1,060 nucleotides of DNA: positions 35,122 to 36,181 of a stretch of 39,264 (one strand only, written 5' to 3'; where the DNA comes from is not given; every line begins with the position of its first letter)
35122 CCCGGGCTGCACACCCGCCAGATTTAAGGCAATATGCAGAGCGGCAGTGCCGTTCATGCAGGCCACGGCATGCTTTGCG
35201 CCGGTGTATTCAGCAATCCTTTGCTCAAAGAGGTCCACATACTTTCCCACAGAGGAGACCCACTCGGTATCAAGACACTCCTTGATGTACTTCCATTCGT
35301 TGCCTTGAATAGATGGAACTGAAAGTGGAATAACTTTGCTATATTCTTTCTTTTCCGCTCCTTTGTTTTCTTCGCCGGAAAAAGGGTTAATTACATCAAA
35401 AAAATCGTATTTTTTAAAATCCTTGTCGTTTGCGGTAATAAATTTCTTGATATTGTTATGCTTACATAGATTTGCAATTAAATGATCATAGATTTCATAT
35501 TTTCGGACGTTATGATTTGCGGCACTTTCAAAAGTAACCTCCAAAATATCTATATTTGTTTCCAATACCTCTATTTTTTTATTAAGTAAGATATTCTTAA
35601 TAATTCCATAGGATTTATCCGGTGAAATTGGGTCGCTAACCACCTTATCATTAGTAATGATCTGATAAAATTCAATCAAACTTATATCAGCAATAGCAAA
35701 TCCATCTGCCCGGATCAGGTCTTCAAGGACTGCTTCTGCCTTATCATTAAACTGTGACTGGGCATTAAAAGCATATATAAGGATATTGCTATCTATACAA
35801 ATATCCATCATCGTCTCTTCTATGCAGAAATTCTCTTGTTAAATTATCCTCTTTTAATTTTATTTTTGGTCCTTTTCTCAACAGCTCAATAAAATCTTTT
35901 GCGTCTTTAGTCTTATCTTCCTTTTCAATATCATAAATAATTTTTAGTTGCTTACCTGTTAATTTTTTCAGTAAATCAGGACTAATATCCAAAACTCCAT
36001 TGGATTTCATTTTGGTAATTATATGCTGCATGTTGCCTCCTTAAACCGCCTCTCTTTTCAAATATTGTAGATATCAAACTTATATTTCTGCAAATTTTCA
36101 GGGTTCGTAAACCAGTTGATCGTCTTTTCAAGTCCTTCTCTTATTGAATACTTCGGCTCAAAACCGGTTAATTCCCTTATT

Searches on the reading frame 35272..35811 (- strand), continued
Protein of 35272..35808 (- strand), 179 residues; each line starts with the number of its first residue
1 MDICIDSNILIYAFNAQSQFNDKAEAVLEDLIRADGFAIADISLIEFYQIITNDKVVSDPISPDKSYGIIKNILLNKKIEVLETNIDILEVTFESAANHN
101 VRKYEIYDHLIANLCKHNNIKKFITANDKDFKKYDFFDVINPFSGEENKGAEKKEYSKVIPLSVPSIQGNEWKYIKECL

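Call 48: find_encoding_contigs(protein=P0181, flank=4000, max_places=3)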
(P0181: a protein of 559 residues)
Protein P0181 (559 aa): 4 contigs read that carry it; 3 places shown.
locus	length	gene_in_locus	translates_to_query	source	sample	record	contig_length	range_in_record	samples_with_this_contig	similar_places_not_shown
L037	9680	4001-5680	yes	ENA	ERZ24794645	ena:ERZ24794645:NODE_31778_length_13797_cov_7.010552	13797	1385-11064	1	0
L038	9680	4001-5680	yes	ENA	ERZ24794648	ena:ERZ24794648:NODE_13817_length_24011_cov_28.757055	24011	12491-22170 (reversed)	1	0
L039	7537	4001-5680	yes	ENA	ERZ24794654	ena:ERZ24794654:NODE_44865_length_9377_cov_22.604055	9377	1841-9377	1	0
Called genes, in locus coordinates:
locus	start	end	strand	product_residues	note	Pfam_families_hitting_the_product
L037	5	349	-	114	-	-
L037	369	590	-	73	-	-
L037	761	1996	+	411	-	PF27908:Lept_O_ant_chp1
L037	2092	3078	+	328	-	PF01073:3Beta_HSD, PF01370:Epimerase, PF02719:Polysacc_synt_2, PF04321:RmlD_sub_bind, PF05368:NmrA, PF07993:NAD_binding_4 (faint), PF13460:NAD_binding_10, PF16363:GDP_Man_Dehyd, +1 more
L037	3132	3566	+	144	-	PF05635:23S_rRNA_IVP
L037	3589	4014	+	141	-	-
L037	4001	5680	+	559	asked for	PF01041:DegT_DnrJ_EryC1, PF00155:Aminotran_1_2, PF01053:Cys_Met_Meta_PP, PF01212:Beta_elim_lyase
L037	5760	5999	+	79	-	-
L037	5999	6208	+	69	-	PF10049:DUF2283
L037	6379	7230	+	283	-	PF00248:Aldo_ket_red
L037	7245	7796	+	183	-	PF13302:Acetyltransf_3, PF13420:Acetyltransf_4, PF00583:Acetyltransf_1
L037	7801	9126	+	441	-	PF00202:Aminotran_3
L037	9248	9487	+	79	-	-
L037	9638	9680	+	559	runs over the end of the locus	PF02310:B12-binding, PF04055:Radical_SAM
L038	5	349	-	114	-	-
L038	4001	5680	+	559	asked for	PF01041:DegT_DnrJ_EryC1, PF00155:Aminotran_1_2, PF01053:Cys_Met_Meta_PP, PF01212:Beta_elim_lyase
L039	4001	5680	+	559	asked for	PF01041:DegT_DnrJ_EryC1, PF00155:Aminotran_1_2, PF01053:Cys_Met_Meta_PP, PF01212:Beta_elim_lyase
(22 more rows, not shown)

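Call 50: find_encoding_contigs(protein=P0176, flank=4000, max_places=2)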
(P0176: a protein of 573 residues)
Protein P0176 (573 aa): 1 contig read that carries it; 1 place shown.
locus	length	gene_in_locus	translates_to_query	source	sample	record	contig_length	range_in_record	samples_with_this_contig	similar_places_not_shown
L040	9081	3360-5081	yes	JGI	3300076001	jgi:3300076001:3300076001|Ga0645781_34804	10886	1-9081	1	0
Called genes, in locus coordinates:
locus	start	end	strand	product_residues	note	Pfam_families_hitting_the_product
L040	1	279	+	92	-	?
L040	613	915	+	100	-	-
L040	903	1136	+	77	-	PF10049:DUF2283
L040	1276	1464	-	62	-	-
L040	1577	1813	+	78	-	-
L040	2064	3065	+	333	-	PF00106:adh_short (weak), PF01073:3Beta_HSD, PF01370:Epimerase, PF02719:Polysacc_synt_2, PF04321:RmlD_sub_bind, PF05368:NmrA (weak), PF13460:NAD_binding_10, PF16363:GDP_Man_Dehyd, +2 more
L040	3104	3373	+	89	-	-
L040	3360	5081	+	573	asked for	PF01850:PIN (weak), PF00155:Aminotran_1_2, PF01041:DegT_DnrJ_EryC1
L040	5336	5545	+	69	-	-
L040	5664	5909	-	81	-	-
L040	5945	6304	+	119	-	PF01909:NTP_transf_2, PF18765:Polbeta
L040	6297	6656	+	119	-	PF01934:HepT-like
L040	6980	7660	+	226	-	PF02585:PIG-L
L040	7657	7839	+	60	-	PF02348:CTP_transf_3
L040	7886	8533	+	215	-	-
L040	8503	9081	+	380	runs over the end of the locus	-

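Call 51: find_encoding_contigs(protein=P0166, flank=4000, max_places=2)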
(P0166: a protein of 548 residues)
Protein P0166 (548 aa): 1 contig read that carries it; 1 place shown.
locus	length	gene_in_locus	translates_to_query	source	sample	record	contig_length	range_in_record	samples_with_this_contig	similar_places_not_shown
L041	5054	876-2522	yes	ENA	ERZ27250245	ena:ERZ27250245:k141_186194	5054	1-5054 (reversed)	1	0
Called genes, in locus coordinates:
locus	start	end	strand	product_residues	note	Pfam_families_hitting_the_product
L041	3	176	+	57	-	?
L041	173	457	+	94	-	PF18882:DUF5647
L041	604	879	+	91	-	-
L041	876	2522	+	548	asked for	PF01041:DegT_DnrJ_EryC1, PF01212:Beta_elim_lyase (faint)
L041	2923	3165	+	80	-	-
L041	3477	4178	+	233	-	PF02348:CTP_transf_3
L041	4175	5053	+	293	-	?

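Call 55: search_solved_structures(query=A2, max_evalue=0.01, show_alignments=2)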
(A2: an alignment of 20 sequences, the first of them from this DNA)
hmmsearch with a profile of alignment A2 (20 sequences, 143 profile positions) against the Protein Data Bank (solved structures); distinct sequences matched with E-value up to 0.01: 3.
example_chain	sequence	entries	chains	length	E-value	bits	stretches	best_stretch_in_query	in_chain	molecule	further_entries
7vwo_A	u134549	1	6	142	5e-11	46.1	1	1-137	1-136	Ribonuclease VapC43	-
8wmm_G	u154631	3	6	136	0.0032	20.8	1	2-105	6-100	PcrIIC1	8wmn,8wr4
6nkl_A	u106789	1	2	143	0.0039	20.5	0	4-136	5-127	Ribonuclease VapC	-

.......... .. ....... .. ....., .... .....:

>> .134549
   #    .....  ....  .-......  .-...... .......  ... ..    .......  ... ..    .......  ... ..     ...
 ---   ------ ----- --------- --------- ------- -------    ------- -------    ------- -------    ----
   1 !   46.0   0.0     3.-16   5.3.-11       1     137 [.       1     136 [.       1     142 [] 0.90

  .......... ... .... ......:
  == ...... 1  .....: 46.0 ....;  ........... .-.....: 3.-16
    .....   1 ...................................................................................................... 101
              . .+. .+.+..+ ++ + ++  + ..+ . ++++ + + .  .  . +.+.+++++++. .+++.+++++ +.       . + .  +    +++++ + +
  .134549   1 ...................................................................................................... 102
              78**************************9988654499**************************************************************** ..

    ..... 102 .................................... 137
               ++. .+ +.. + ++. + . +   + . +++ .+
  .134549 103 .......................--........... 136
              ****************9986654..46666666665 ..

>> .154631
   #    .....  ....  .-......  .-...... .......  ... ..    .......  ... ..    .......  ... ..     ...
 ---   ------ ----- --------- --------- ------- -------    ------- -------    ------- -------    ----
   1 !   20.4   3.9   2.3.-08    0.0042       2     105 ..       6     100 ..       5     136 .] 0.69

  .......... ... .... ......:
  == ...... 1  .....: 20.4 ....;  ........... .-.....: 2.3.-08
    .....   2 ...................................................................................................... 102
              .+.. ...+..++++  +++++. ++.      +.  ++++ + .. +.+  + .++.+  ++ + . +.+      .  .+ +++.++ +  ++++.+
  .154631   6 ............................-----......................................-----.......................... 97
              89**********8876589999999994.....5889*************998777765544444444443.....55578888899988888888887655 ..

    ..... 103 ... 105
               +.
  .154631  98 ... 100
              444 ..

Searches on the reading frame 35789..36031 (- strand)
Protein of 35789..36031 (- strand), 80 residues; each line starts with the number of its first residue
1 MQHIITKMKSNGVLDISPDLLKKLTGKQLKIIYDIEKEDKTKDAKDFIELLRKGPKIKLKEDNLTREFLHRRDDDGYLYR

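Call 3: search_protein_families(library=pfam, proteins=[window:35789-36031:-], max_evalue=0.01)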
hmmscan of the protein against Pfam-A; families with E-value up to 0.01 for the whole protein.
window:35789-36031:- (80 aa): 0 families

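Call 22: search_protein_families(library=ncbifam, proteins=[window:35789-36031:-], max_evalue=0.01)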
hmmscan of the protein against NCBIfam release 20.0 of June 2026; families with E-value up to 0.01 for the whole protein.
window:35789-36031:- (80 aa): 0 families

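Call 33: find_homologous_proteins(query=window:35789-36031:-, max_evalue=0.01)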
Query window:35789-36031:- (80 aa): 20 proteins with E <= 0.01 among 20 candidates.
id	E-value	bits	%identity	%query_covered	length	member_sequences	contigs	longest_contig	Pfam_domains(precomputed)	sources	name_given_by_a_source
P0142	6.6e-40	152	93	100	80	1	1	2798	-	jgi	jgi:hypothetical protein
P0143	1.5e-39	151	93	100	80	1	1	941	-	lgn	-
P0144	2.3e-39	150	91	100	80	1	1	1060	-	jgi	-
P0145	3.2e-39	150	93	100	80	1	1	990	-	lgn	-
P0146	1.0e-38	148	90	100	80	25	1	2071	-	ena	-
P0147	5.0e-38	146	91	100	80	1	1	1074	-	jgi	-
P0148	1.6e-37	144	90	100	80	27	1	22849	-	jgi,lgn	jgi:hypothetical protein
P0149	5.7e-37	143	89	100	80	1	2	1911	-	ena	-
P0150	2.2e-36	141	86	100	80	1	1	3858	-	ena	-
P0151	2.4e-36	141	88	100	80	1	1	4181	-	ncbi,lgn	-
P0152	4.5e-36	140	85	100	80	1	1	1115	-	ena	-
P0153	6.1e-36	139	86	100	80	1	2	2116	-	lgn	-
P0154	8.3e-36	139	84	99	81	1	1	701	-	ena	-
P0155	8.6e-36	139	86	100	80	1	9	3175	-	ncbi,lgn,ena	-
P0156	1.8e-35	138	86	100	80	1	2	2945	-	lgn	-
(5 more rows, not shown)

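Call 40: predict_structure(alignment_id=A4)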
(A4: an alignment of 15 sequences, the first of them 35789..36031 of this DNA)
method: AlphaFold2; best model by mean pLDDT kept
length: 80 residues; sequences in the alignment: 15
mean_pLDDT: 48.5   pTM: 0.30
mean pLDDT of the five models: 48.5, 44.6, 44.2, 39.7, 39.4
residues with pLDDT >= 90: 0; 70-90: 0; 50-70: 34; < 50: 46
segments of 3 or more residues with pLDDT < 50: 1-3, 34-44, 54-80
pLDDT, mean of each block of 10 residues (from residue 1): 53 60 59 46 49 47 39 36
secondary structure, 60 per line:
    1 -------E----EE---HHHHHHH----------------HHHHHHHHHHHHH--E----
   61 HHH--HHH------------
elements in order: H18-24 H41-53

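Call 65: search_protein_families(library=pfam, alignment_id=A5, max_evalue=1)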
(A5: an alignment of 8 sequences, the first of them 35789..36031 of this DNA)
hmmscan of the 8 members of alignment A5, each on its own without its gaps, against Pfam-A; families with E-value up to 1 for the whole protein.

A. member 1, window:35789-36031:- (80 aa): 0 families

B. families by the number of members that match (of 8 scanned): 2 families
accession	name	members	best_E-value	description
PF21554.2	CCC_C_2nd_pro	1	0.023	Prokaryotic cation-chloride cotransporter, C-terminal domain, 2nd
PF22139.1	XPD_arch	1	0.11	DNA repair helicase XPD, arch domain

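Call 66: search_solved_structures(query=A5, max_evalue=10)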
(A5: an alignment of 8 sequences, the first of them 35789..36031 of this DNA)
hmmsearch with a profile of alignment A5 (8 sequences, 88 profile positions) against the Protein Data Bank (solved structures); distinct sequences matched with E-value up to 10: 7.
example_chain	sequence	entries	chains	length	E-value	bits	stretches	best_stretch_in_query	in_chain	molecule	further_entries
1yvp_A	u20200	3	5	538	0.083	16.1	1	40-75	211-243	60-kDa SS-A/Ro ribonucleoprotein | 60 kDa SS-A/Ro ribonucleoprotein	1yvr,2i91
8w97_A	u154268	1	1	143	0.087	16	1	9-75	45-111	De novo design protein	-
8bvp_A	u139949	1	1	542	0.17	15.1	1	15-59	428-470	Restriction endonuclease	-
7rmx_A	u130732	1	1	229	0.29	14.4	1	20-65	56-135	Tunable symmetric protein, D_3_212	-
9kme_A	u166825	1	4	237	0.4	13.9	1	37-82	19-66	soluble bacteriorhodopsin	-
3kd3_A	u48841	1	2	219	0.81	12.9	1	1-64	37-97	Phosphoserine phosphohydrolase-like protein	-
8e55_A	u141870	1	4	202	4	10.7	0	37-67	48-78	SG135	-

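Call 67: search_protein_families(library=padloc, proteins=[window:35789-36031:-], max_evalue=0.01)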
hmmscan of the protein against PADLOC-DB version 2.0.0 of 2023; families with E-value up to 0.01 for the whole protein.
window:35789-36031:- (80 aa): 0 families
